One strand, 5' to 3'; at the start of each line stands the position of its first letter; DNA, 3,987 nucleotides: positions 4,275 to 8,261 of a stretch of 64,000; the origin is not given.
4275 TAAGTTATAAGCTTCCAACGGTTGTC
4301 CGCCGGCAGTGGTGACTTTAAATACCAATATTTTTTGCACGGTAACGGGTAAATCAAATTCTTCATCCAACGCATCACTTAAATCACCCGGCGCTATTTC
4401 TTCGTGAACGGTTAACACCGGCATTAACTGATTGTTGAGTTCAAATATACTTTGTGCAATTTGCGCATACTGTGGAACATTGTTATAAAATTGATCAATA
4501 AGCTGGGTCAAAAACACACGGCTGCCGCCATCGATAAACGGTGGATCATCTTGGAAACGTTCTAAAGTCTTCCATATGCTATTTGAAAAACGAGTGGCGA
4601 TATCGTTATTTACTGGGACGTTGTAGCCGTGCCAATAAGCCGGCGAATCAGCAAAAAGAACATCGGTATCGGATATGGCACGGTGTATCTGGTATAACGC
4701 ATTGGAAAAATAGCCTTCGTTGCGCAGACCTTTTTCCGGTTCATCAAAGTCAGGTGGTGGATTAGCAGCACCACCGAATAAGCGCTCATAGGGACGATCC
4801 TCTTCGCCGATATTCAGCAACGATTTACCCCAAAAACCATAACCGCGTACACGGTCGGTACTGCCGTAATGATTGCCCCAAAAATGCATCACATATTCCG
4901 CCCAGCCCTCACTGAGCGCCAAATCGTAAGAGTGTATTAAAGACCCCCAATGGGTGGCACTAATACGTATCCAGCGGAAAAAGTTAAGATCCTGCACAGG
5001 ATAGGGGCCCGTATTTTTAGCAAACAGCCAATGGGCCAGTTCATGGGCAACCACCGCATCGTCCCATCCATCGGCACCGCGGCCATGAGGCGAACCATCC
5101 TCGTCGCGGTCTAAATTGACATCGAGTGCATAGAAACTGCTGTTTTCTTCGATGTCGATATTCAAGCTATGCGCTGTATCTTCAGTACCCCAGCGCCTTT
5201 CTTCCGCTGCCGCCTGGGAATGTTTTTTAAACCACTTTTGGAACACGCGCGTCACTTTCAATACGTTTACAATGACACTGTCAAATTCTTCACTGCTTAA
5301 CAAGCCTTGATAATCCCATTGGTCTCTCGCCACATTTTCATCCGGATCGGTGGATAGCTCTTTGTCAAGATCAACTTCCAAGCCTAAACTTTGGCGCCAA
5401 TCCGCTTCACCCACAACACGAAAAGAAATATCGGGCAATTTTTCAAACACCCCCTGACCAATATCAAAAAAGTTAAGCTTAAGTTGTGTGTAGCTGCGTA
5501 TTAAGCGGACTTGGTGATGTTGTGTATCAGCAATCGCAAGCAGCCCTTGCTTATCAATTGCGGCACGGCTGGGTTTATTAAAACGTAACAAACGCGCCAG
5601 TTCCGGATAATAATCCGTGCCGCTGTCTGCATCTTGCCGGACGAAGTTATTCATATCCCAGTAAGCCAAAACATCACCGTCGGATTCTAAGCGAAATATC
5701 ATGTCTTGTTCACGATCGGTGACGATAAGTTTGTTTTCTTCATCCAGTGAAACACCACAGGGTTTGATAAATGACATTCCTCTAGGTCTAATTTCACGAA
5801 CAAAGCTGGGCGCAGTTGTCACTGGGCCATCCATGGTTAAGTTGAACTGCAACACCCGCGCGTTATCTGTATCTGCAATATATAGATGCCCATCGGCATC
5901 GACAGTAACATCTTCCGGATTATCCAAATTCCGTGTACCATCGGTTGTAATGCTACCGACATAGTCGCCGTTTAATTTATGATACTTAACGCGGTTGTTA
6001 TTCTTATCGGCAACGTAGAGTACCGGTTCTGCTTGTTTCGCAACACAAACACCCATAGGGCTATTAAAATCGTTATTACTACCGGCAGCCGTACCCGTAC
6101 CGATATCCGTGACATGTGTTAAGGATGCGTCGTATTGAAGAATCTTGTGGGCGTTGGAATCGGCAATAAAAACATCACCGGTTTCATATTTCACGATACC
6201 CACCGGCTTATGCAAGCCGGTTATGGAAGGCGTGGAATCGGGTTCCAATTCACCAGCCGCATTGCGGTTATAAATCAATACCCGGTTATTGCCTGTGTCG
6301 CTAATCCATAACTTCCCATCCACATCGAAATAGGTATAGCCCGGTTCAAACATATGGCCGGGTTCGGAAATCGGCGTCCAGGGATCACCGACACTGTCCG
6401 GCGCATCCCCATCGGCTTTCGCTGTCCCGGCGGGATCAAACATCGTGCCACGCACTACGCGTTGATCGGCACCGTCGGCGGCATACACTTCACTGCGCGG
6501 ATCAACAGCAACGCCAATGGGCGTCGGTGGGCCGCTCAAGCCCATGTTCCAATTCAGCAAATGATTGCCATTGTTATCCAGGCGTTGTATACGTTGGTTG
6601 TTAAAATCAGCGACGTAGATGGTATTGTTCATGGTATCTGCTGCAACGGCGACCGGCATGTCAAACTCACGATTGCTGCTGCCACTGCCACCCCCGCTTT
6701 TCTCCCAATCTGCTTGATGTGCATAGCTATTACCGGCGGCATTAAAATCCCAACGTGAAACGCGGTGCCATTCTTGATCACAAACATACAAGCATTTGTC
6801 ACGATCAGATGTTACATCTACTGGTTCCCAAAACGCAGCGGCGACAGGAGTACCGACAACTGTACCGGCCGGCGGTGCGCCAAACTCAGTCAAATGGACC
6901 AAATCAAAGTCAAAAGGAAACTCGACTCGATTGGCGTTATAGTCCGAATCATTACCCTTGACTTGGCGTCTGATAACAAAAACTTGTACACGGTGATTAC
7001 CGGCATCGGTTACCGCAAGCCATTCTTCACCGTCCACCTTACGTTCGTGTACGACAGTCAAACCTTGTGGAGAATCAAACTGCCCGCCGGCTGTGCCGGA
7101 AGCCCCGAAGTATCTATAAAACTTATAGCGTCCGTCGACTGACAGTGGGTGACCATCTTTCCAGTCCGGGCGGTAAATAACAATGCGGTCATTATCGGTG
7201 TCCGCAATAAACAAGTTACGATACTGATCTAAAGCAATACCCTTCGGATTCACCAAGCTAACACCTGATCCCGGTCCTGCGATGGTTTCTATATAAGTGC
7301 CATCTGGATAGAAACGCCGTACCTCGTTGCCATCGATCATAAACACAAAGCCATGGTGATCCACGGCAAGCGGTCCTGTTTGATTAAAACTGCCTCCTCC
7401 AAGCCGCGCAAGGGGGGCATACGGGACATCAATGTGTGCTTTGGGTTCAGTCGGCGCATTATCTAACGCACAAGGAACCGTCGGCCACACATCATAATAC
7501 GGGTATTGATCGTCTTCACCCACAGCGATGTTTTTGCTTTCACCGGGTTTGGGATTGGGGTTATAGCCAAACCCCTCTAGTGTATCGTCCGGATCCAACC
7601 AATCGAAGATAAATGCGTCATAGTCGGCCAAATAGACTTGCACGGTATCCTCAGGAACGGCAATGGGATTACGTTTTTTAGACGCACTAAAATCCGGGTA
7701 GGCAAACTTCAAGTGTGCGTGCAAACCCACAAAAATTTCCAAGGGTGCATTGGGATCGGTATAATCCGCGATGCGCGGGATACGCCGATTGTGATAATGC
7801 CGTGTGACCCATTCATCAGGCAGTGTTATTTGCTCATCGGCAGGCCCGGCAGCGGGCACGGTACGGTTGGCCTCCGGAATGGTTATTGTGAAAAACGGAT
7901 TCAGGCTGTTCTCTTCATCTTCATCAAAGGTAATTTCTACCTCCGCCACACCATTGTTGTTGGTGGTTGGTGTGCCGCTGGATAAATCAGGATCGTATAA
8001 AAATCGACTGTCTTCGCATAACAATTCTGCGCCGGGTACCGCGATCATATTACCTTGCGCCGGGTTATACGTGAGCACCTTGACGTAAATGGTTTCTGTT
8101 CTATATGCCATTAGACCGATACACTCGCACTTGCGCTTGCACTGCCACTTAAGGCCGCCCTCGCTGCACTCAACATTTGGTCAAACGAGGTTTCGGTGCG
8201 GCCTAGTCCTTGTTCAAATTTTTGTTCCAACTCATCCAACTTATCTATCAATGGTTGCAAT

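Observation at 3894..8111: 1405-aa protein with twelve NHL blades plus a gluzincin-like HEXXH...EGWAEY domain, as a candidate CIS payload or receptor-binding protein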

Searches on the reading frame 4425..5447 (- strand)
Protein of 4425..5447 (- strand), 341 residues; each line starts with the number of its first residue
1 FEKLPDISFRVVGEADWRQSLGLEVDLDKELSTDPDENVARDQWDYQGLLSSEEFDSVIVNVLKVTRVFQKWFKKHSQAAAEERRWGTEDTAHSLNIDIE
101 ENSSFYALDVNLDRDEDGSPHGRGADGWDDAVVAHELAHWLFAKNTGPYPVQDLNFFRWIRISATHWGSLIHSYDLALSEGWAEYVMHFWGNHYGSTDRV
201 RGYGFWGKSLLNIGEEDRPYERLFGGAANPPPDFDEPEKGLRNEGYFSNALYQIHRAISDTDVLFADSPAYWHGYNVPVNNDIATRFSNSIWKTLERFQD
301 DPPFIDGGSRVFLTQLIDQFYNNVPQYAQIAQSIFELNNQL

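Call 38: predict_structure(alignment_id=A3)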
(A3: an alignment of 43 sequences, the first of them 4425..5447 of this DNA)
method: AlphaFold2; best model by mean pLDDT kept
length: 341 residues; sequences in the alignment: 43
mean_pLDDT: 84.8   pTM: 0.86
mean pLDDT of the five models: 84.8, 79.9, 78.6, 77.5, 73.2
residues with pLDDT >= 90: 177; 70-90: 108; 50-70: 53; < 50: 3
segments of 3 or more residues with pLDDT < 50: none
pLDDT, mean of each block of 10 residues (from residue 1): 64 91 92 74 61 68 94 96 95 92 81 69 76 94 87 64 80 93 94 80 76 87 85 91 95 92 69 71 96 96 91 98 97 96 89
secondary structure, 60 per line:
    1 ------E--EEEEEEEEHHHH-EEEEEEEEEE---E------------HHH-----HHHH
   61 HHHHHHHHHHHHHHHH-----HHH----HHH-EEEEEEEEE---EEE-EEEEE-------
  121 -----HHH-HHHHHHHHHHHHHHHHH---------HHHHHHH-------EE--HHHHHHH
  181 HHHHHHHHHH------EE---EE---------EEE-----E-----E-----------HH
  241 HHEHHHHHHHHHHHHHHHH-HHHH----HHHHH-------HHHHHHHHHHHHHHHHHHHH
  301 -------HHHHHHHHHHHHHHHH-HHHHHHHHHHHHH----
elements in order: E10-17 H18-21 E23-32 H57-76 E93-101 E105-107 E109-113 H130-146 H156-162 H174-190 E213-215 H239-242 H244-259 H261-264 H269-273 H281-300 H308-323 H325-337
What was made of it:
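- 4425..5447 (-): Thermolysin-like gluzincin domain, aa 889-1229. AF2 pLDDT 84.8 (call 38).
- On Gluzincin (clan MA(E)) metallopeptidase: They lie in helix 130-146 of the domain model (call 38).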

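Call 41: fold_search(model_id=the predicted structure, library=pdb)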
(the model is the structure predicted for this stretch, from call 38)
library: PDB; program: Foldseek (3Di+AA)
matches with E <= 10: 73; with E <= 0.001: 1
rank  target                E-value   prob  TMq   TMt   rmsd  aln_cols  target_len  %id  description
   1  5fxn                  4.3e-04  1.00  0.40  0.44  10.2       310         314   12  Structure of thermolysin solved by SAD from data collected by Direct Data Collection (DDC) using the ESRF RoboDiff gonio (released 2016-03-16)
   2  4ger_A                1.1e-03  1.00  0.38  0.42   8.9       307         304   13  Crystal structure of Gentlyase, the neutral metalloprotease of Paenibacillus polymyxa (released 2013-01-02)
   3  4ow3                  1.4e-03  1.00  0.42  0.45   8.4       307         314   12  Thermolysin structure determined by free-electron laser (released 2014-03-12)
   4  1kei                  1.7e-03  1.00  0.42  0.45   8.6       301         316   12  Thermolysin (substrate-free) (released 2002-11-16)
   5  4tnl                  2.2e-03  1.00  0.43  0.46   8.3       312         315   12  1.8 A resolution room temperature structure of Thermolysin recorded using an XFEL (released 2014-07-09)
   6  7skl_A                3.9e-03  1.00  0.43  0.48   7.3       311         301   12  Complex between S. aureus aureolysin and IMPI mutant I57I (released 2022-01-26)
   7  7skm_C                4.6e-03  1.00  0.39  0.43   7.6       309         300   12  Complex between S. aureus aureolysin and wt IMPI. (released 2022-01-26)
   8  1bqb                  5.1e-03  1.00  0.41  0.45   7.1       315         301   12  AUREOLYSIN, STAPHYLOCOCCUS AUREUS METALLOPROTEINASE (released 1999-01-13)
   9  7qfy_A                8.1e-03  1.00  0.43  0.38   8.7       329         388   13  Fusarium oxysporum M36 protease without the propeptide (released 2022-12-21)
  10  8cr7_A                1.2e-02  1.00  0.39  0.44   7.9       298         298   14  Crystal structure of recombinant LasB from Pseudomonas aeruginosa PA7 (released 2023-07-05)
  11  1npc                  1.7e-02  0.98  0.38  0.40   9.4       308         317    9  THE STRUCTURE OF NEUTRAL PROTEASE FROM BACILLUS CEREUS AT 0.2-NM RESOLUTION (released 1993-10-31)
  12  8cr4                  1.7e-02  0.99  0.38  0.43   8.0       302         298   14  Crystal structure of recombinant LasBArtif from Pseudomonas aeruginosa AZPAE14816 (released 2023-07-05)
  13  6yze                  2.0e-02  0.97  0.36  0.37   9.6       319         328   12  Zinc metalloprotease ProA from native source (released 2021-02-03)
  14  7z6t_AAA              4.2e-02  0.96  0.41  0.37   9.0       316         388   12  Aspergillus clavatus M36 protease without the propeptide (released 2023-03-22)
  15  4k90_A                7.0e-02  0.91  0.41  0.36  10.0       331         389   12  Extracellular metalloproteinase from Aspergillus (released 2013-10-23)
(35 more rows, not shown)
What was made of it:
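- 4425..5447 (-): The top 15 Foldseek PDB hits are all M4 or M36 (call 41)
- On Gluzincin (clan MA(E)) metallopeptidase: The next hit has E 1.6 (call 41).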

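Call 47: find_homologous_proteins(query=window:4425-5447:-, max_evalue=0.001)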
Query window:4425-5447:- (341 aa): 6 proteins with E <= 0.001 among 1135 candidates.
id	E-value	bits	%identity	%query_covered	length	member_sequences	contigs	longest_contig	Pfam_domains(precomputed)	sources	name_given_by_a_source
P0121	2.9e-59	219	57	50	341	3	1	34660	PF02369.23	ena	-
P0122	7.1e-44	168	44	60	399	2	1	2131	-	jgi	jgi:hypothetical protein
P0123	9.0e-44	168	55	45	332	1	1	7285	-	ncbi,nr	ncbi:MAG: hypothetical protein M3118_07680, partial [Actinomycetota bacterium]|nr:hypothetical prote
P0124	5.1e-40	156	60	35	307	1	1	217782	-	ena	-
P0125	6.6e-38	149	60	32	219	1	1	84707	-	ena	-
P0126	5.3e-24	103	46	35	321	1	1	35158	-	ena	-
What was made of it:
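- Tried and rejected: A search with the peptidase domain in the 5.8-billion-protein set returned only fragments (call 47).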

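Call 50: search_solved_structures(query=A5, max_evalue=10, show_alignments=3)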
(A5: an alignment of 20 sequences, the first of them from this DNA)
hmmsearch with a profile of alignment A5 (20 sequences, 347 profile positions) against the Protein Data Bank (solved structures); distinct sequences matched with E-value up to 10: 0.
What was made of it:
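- On MEROPS M4 (Pfam Peptidase_M4 / Peptidase_M4_C): No PDB sequence hit with the domain profile at E<=10 (call 50).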

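Call 55: search_protein_representatives(alignment_id=A5)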
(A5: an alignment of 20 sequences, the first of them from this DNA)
Query: 20 sequences, 347 profile positions. Proteins with E-value up to 0.001 (for the whole library): 62; up to 1e-10: 34; up to 1e-30: 33. The best 62 are listed.
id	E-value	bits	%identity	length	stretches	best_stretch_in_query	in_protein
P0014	5.0e-143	492.7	-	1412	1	1-347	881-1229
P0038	9.8e-135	465.5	-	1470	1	1-347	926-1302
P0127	1.6e-134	464.8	-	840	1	1-347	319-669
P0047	3.8e-134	463.6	-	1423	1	1-347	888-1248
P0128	1.1e-132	458.8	-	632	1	1-347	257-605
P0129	3.1e-130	450.7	-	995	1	1-346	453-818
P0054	1.6e-127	441.8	-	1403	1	1-347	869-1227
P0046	1.7e-127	441.7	-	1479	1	1-347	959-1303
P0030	4.3e-125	433.8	-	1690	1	1-347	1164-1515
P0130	1.9e-123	428.4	-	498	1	27-347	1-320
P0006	6.5e-122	423.3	-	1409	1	2-347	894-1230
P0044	1.2e-114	399.4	-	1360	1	1-346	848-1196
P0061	4.7e-114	397.5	-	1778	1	1-347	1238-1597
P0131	6.6e-113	393.7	-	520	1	31-326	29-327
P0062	6.6e-111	387.1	-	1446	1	2-347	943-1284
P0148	5.3e-08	48.7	-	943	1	92-306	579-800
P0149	7.7e-08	48.2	-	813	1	57-265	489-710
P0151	3.4e-06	42.8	-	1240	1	58-308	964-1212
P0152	8.2e-06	41.5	-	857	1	130-328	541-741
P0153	1.3e-05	40.9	-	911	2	57-192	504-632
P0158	4.6e-05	39.0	-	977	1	128-252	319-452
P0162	1.5e-04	37.3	-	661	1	131-263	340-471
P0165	2.4e-04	36.7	-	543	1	129-261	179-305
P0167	3.9e-04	36.0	-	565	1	136-265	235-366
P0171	4.8e-04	35.7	-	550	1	57-260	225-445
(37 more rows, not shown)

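Call 56: search_protein_families(library=pfam, proteins=[P0148, P0149, P0151, P0152, P0153, P0158, P0162, P0165, P0171, P0167], max_evalue=0.01)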
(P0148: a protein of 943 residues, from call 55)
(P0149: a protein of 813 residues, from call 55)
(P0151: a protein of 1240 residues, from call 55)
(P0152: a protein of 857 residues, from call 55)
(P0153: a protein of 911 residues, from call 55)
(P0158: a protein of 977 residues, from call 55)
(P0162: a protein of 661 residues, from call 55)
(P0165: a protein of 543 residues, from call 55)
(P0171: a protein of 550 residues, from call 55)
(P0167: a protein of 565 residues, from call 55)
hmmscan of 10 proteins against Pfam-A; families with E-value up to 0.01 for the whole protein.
P0148 (943 aa): 0 families

P0149 (813 aa): 0 families

P0151 (1240 aa): 0 families

P0152 (857 aa): 1 family
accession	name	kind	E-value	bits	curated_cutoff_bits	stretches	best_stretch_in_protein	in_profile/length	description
PF01833.30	TIG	-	0.00033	21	20.9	1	762-843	1-72/84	IPT/TIG domain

P0153 (911 aa): 1 family
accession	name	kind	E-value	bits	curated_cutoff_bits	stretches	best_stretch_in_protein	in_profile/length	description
PF01833.30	TIG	-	0.00044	20.6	20.9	1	801-876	9-68/84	IPT/TIG domain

P0158 (977 aa): 5 families
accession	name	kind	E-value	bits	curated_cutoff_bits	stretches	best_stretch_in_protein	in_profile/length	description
PF19077.6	Big_13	-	1.3e-16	61.4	27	1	909-940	70-102/102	Bacterial Ig-like domain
PF09136.16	Glucodextran_B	-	6.4e-05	23.2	27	0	819-846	48-75/83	Glucodextranase, domain B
PF17210.9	SdrD_B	-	0.00025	21.7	29.7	1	199-267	37-103/112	SdrD B-like domain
PF13620.12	CarboxypepD_reg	-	0.0022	18.8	32.3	1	199-238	27-69/82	Carboxypeptidase regulatory-like domain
PF16158.11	N_BRCA1_IG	-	0.0029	18.6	28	0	89-161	8-79/108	Ig-like domain from next to BRCA1 gene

P0162 (661 aa): 2 families
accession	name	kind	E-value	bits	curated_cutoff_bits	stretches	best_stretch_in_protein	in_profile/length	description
PF01833.30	TIG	-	9.1e-13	48.5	20.9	1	554-626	1-70/84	IPT/TIG domain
PF20144.5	TIG_SUH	-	0.00038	21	24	1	571-611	16-56/94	TIG domain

P0165 (543 aa): 0 families

P0171 (550 aa): 0 families

P0167 (565 aa): 0 families

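Call 66: fold_search(model_id=the predicted structure, library=viral)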
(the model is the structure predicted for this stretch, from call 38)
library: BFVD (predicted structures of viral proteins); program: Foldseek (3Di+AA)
matches with E <= 10: 31; with E <= 0.001: 0
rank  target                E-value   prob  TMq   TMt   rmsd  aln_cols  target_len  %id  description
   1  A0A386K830            1.1e-02  0.99  0.40  0.44   7.5       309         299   11  (no name in the UniProt tables at hand)
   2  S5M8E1                1.1e+00  0.06  0.21  0.10  15.8       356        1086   10  Uncharacterized protein [Bacillus phage JL]
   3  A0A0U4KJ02            3.5e+00  0.07  0.15  0.23   6.5        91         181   13  (no name in the UniProt tables at hand)
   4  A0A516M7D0            3.7e+00  0.10  0.14  0.29   7.4        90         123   13  (no name in the UniProt tables at hand)
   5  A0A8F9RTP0            3.7e+00  0.09  0.11  0.27  11.8        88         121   14  098RL [Spotted knifejaw iridovirus]
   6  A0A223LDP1            4.4e+00  0.02  0.16  0.13  18.8       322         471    7  Uncharacterized protein [Bacillus phage PBS1]
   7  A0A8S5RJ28            5.1e+00  0.04  0.12  0.28   9.4        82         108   16  Peptidase [virus sp. ctML55]
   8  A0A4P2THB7            5.1e+00  0.01  0.12  0.09  21.7       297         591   10  Tail length tape measure protein [Vibrio phage VP-1]
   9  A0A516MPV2            5.4e+00  0.01  0.12  0.07  19.4       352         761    9  (no name in the UniProt tables at hand)
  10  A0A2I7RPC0            5.6e+00  0.03  0.13  0.27   9.4       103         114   11  (no name in the UniProt tables at hand)
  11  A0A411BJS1            5.6e+00  0.02  0.08  0.11  11.1       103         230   14  (no name in the UniProt tables at hand)
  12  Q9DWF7                5.9e+00  0.01  0.13  0.08  22.4       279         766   13  PR34 [Rat cytomegalovirus (strain Maastricht)]
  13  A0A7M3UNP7            6.2e+00  0.04  0.11  0.22  11.3        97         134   15  Uncharacterized protein [Pyramimonas orientalis virus]
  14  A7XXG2                6.6e+00  0.10  0.14  0.45   6.9        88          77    6  Uncharacterized protein [Thermus phage P74-26]
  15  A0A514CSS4            6.6e+00  0.02  0.09  0.23  12.6        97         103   10  Uncharacterized protein [Achromobacter phage Motura]
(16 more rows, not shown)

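Call 71: find_encoding_contigs(protein=P0151, flank=10000, max_places=2)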
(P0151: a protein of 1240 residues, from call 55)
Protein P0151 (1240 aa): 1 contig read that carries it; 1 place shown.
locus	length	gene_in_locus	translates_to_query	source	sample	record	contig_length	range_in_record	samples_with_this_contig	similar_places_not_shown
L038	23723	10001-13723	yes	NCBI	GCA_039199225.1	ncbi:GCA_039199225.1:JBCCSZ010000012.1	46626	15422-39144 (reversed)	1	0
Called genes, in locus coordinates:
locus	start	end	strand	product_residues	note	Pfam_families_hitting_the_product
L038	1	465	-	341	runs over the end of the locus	PF19578:DUF6090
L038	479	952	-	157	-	PF00583:Acetyltransf_1, PF13673:Acetyltransf_10, PF13508:Acetyltransf_7, PF08445:FR47 (weak)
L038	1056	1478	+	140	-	-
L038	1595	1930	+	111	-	-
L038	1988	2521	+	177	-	-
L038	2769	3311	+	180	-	PF08281:Sigma70_r4_2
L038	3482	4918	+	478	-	PF08811:DUF1800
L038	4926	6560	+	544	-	PF07394:DUF1501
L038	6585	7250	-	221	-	-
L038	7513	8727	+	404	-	-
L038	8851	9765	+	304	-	PF15461:BCD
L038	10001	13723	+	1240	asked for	-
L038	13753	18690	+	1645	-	-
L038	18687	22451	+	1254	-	-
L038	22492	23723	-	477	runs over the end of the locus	-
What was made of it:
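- Tried and rejected: The one remote hit whose context I examined is not in a CIS locus (call 71).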

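Call 78: find_related_loci(query=A5, collection=viral_contigs, flank=10000)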
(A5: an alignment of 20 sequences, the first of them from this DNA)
Query A5 (341 aa) in viral_contigs; peptide patterns used: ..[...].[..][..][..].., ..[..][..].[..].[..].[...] (x = any residue, [..] = any of these).
19 stretches matched a pattern, but none encodes a relative of the query by tblastn (E <= 1e-3).

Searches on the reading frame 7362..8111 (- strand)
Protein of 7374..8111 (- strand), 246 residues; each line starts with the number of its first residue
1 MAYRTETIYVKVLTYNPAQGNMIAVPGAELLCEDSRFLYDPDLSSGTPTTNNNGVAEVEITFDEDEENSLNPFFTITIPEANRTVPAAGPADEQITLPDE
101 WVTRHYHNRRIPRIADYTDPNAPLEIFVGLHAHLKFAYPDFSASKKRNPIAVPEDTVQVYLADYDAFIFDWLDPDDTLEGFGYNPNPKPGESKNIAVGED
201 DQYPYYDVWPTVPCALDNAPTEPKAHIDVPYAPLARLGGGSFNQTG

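Call 7: search_protein_families(library=pfam, proteins=[window:7374-8111:-], max_evalue=10)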
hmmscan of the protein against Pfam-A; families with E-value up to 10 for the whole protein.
seq(246 aa): 0 families

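Call 45: search_solved_structures(query=A4, max_evalue=10, show_alignments=2)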
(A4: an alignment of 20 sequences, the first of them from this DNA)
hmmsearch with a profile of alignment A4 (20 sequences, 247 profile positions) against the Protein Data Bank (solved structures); distinct sequences matched with E-value up to 10: 0.
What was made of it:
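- Tried and rejected: The N-terminal domain and the peptidase domain gave no hits at E<=10 (calls 45, 50).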

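Call 46: search_protein_families(library=pfam, alignment_id=A4, max_evalue=1)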
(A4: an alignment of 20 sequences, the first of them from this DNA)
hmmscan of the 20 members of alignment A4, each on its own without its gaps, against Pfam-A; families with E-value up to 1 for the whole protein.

A. member 1, seq(250 aa): 0 families

B. families by the number of members that match (of 20 scanned): 6 families
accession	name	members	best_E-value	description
PF05345.18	He_PIG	1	0.097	Putative Ig domain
PF17789.7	MG4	1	0.11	Macroglobulin domain MG4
PF00413.30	Peptidase_M10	1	0.12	Matrixin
PF18614.7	RNase_II_C_S1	1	0.14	RNase II-type exonuclease C-terminal S1 domain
PF06145.16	Corona_NS1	1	0.15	Coronavirus nonstructural protein NS1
PF02369.22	Big_1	1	0.17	Bacterial Ig-like domain (group 1)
